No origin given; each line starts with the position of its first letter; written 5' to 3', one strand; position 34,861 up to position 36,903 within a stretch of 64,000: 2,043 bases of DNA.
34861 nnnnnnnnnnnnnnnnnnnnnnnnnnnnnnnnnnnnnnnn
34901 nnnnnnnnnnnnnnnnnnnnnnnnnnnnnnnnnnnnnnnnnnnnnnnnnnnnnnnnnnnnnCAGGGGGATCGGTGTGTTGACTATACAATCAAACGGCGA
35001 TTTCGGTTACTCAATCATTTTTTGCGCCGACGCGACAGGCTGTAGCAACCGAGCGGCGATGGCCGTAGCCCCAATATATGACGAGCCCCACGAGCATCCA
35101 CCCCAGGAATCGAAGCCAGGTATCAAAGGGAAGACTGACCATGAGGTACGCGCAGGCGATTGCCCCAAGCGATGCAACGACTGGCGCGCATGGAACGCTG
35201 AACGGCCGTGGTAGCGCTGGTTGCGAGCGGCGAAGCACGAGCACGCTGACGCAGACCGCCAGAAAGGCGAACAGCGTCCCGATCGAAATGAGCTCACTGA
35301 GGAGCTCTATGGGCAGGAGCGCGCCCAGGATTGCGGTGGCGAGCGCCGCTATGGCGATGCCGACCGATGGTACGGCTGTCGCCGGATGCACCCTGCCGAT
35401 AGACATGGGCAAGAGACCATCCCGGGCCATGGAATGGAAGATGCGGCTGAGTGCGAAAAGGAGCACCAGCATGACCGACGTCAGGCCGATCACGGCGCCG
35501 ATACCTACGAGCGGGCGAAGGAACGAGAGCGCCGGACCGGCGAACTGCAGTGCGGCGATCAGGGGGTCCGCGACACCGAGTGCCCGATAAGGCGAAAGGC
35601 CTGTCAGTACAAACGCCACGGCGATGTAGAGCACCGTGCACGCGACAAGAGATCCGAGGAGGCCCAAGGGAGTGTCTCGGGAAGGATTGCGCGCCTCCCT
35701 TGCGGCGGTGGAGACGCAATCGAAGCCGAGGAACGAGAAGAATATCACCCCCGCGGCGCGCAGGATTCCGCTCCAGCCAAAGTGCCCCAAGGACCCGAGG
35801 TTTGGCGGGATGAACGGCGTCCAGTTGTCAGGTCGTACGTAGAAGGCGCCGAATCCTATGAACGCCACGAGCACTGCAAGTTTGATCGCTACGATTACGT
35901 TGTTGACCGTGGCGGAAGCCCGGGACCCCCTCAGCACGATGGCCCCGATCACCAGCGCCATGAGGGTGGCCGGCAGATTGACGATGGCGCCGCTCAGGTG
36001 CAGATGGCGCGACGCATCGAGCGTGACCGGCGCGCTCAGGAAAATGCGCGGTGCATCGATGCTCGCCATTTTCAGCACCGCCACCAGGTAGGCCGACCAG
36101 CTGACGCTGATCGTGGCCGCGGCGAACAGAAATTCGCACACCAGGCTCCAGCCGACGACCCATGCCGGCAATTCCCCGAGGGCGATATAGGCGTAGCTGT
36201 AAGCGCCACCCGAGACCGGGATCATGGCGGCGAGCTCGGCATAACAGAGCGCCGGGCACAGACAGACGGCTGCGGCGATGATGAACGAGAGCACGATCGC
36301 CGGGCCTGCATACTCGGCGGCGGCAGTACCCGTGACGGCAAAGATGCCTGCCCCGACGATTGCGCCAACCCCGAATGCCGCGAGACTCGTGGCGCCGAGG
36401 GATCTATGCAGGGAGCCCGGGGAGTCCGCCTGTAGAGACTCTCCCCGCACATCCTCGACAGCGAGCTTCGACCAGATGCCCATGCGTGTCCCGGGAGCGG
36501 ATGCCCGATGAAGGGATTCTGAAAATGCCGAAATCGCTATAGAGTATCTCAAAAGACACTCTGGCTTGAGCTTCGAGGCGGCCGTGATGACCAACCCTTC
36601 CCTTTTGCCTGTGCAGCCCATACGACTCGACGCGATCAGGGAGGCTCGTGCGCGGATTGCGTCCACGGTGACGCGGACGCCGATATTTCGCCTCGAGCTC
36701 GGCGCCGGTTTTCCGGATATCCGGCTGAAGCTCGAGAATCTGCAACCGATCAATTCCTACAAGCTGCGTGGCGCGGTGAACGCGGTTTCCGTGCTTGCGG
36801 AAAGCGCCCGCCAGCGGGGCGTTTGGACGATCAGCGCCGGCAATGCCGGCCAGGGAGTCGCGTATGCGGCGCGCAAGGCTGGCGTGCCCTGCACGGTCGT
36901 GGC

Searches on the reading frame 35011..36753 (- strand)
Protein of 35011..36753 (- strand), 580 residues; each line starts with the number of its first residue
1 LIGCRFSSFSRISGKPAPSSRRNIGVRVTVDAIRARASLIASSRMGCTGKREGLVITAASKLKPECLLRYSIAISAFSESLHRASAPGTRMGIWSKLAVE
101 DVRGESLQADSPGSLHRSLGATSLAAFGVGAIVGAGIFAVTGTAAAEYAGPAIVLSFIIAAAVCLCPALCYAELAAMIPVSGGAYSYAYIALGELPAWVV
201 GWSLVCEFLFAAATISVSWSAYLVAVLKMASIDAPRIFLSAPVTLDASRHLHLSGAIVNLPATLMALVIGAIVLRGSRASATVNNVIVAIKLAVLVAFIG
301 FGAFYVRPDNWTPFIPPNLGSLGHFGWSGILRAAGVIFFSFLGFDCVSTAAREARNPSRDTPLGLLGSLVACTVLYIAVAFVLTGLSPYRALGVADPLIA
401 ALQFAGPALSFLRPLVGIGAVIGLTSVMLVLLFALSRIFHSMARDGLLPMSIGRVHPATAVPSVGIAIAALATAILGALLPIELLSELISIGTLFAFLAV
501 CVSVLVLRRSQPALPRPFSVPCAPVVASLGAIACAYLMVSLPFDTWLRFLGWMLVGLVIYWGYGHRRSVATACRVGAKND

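Call 38: search_protein_families(library=pfam, proteins=[window:35011-36753:-], max_evalue=0.001)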
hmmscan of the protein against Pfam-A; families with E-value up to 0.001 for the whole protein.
window:35011-36753:- (580 aa): 3 families
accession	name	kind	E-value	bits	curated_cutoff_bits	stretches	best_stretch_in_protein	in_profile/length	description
PF13520.12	AA_permease_2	-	1.1e-53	183.1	27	1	119-544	1-407/427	Amino acid permease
PF00324.27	AA_permease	-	6.9e-33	114.5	24.6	1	128-544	6-423/470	Amino acid permease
PF13906.12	AA_permease_C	-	7.6e-13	48.8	27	1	518-568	1-51/51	C-terminus of AA_permease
